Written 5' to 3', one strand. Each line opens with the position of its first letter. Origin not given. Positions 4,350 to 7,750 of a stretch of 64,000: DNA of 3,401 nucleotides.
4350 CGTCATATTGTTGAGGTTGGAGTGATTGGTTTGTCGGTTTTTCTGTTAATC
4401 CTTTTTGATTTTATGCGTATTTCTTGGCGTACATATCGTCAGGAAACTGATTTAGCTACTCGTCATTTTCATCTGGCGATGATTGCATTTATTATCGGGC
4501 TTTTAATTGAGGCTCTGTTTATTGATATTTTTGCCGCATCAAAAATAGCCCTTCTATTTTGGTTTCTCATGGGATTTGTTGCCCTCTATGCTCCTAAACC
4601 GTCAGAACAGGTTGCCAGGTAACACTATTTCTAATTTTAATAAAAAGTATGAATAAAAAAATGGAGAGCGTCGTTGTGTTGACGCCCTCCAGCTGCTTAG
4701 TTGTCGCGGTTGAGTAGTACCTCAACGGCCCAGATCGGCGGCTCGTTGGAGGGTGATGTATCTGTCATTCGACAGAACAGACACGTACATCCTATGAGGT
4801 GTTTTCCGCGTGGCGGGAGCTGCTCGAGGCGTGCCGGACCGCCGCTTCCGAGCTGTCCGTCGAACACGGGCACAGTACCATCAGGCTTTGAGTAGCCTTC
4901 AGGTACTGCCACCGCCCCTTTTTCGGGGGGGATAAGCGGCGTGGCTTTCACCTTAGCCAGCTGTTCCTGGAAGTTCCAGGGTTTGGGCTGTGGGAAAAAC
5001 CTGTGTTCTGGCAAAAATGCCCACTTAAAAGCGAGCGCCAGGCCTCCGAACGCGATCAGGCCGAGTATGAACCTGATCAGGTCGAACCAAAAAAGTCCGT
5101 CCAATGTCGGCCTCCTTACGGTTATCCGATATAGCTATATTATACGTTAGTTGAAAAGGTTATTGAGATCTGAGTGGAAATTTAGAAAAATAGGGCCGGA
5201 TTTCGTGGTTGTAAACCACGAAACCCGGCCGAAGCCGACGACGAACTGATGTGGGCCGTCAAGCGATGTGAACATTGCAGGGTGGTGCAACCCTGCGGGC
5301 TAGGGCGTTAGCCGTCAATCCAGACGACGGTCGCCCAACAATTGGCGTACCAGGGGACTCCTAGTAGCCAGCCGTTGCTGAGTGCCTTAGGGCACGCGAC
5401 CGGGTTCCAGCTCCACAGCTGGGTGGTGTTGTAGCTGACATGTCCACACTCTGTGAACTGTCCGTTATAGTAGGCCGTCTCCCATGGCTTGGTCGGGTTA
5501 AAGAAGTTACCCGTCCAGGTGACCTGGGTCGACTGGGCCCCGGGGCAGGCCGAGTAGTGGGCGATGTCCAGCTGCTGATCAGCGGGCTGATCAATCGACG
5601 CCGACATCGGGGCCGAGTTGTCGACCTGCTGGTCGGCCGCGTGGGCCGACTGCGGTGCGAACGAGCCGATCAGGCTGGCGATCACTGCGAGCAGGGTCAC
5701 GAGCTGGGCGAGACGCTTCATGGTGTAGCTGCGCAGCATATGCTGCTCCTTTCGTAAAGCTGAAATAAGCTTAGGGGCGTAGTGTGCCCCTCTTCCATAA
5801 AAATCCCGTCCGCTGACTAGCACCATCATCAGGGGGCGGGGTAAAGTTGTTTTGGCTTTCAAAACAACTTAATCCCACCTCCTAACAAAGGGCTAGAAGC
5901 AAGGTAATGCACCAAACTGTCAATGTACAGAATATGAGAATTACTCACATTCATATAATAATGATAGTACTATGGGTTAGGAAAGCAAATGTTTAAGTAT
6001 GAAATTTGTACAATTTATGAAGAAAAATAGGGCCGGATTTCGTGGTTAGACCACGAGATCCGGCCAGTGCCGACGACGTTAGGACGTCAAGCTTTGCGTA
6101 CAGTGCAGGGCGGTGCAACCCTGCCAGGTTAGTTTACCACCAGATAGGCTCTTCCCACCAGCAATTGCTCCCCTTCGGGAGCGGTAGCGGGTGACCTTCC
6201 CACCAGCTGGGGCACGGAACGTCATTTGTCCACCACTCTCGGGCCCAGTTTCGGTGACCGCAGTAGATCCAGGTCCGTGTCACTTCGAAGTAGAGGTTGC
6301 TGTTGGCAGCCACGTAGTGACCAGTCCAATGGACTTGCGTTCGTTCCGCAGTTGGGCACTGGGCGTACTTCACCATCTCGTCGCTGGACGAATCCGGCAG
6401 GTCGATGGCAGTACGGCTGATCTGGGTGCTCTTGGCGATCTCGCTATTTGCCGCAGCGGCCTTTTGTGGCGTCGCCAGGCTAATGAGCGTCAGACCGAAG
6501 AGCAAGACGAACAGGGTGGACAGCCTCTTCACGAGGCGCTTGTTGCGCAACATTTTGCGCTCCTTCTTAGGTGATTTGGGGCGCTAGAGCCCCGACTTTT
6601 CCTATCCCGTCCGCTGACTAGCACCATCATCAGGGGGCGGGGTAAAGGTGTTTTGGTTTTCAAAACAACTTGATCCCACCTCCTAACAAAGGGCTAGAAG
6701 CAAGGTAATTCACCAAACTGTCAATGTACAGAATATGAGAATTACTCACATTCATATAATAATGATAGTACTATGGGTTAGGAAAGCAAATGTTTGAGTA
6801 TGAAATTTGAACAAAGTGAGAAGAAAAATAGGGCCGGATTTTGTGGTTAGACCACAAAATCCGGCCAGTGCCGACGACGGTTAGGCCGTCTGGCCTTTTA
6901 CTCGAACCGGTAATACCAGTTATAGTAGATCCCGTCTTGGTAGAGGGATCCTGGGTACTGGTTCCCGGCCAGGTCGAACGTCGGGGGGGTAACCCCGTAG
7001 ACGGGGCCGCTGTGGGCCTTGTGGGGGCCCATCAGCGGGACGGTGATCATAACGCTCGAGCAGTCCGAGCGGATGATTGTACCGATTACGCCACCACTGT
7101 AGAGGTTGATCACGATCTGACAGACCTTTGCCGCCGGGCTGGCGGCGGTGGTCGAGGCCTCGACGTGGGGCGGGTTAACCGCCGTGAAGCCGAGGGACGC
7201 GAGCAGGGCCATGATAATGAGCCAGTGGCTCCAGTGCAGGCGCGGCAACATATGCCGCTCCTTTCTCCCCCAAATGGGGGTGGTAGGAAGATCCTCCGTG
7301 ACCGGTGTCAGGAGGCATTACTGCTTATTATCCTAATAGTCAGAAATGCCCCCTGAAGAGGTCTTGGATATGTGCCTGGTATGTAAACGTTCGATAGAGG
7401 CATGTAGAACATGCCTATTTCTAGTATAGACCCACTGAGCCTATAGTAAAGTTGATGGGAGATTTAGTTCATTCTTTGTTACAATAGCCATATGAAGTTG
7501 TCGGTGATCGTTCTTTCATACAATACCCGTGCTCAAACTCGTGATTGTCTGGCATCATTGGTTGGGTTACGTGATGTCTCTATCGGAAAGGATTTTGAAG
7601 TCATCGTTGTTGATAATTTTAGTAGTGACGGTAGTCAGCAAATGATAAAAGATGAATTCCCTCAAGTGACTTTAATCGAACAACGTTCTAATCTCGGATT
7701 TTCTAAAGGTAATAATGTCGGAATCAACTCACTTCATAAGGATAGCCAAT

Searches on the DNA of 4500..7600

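Call 48: search_rna_families(source=window, start=4500, end=7600, threshold=evalue, max_evalue=1)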
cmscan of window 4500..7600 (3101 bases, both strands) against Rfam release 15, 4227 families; matches with E-value up to 1: 3.
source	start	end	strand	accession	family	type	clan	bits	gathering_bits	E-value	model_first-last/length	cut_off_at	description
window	7261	7354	+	RF00183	G-CSF_SLDE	Cis-reg;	-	24.8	45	0.094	1-96/96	no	G-CSF factor stem-loop destabilising element (SLDE)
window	6031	6090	+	RF02564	naRNA4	Gene; sRNA;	-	24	59.5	0.23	1-77/77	no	Nucleoid-associated noncoding RNA 4 (CssrE)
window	7306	7356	-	RF03456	mir-724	Gene; miRNA;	-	23.5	83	0.14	1-60/60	no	mir-724 microRNA precursor family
